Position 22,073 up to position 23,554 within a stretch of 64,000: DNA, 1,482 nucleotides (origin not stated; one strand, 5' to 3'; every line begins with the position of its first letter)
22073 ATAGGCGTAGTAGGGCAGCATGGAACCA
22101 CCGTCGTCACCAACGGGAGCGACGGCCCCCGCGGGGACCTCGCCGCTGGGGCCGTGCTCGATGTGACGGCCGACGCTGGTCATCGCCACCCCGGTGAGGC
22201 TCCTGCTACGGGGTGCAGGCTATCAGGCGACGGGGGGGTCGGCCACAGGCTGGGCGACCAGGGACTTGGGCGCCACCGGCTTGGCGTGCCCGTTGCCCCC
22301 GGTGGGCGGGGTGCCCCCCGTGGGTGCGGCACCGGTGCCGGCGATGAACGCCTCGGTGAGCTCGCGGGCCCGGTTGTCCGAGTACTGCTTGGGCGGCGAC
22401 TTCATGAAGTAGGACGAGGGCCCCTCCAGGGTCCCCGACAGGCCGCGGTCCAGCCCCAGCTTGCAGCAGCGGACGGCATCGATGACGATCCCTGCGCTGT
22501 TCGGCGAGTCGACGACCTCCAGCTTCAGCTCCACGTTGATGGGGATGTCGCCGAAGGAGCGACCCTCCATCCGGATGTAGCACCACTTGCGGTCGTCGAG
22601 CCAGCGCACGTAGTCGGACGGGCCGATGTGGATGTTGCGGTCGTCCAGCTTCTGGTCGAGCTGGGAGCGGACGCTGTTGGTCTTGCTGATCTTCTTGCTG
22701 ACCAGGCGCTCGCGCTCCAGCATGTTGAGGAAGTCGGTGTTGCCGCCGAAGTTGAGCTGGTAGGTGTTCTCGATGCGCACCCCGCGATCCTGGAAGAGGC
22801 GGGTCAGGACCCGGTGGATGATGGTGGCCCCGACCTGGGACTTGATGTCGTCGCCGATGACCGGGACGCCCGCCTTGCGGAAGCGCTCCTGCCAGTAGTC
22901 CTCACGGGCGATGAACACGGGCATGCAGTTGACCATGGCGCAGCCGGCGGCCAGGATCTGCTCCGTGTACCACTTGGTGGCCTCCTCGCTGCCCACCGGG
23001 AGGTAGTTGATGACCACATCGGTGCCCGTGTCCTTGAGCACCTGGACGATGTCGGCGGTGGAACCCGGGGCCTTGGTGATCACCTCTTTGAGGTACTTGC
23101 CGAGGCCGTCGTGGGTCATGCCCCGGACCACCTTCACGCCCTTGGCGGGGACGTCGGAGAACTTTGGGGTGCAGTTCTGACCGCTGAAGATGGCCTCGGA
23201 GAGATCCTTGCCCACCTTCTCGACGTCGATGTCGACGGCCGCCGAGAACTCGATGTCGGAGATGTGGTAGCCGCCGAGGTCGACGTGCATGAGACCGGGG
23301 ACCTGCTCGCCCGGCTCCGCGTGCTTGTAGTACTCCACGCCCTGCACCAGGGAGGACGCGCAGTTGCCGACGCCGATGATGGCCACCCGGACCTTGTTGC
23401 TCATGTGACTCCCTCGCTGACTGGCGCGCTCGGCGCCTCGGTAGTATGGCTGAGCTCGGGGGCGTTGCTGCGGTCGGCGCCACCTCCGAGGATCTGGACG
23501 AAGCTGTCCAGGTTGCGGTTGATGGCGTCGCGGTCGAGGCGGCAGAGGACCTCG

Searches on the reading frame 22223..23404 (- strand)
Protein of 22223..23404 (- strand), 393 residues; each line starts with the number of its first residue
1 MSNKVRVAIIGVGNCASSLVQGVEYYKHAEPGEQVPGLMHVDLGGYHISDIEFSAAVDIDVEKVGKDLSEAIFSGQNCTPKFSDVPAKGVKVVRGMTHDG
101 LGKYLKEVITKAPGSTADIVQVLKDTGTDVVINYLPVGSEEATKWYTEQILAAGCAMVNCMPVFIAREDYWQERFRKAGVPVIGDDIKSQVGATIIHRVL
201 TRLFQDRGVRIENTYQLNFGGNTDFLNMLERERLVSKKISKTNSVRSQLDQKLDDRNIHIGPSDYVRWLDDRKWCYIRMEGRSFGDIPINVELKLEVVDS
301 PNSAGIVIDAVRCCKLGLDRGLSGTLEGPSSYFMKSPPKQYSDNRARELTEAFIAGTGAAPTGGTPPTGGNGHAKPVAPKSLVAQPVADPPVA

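Call 11: search_protein_families(library=pfam, proteins=[window:22223-23404:-], max_evalue=0.0001)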
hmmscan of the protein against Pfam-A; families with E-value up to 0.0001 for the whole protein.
window:22223-23404:- (393 aa): 1 family
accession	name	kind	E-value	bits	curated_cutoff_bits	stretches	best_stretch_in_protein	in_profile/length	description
PF01658.22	Inos-1-P_synth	-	2.3e-36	124.7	27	1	192-300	1-107/107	Myo-inositol-1-phosphate synthase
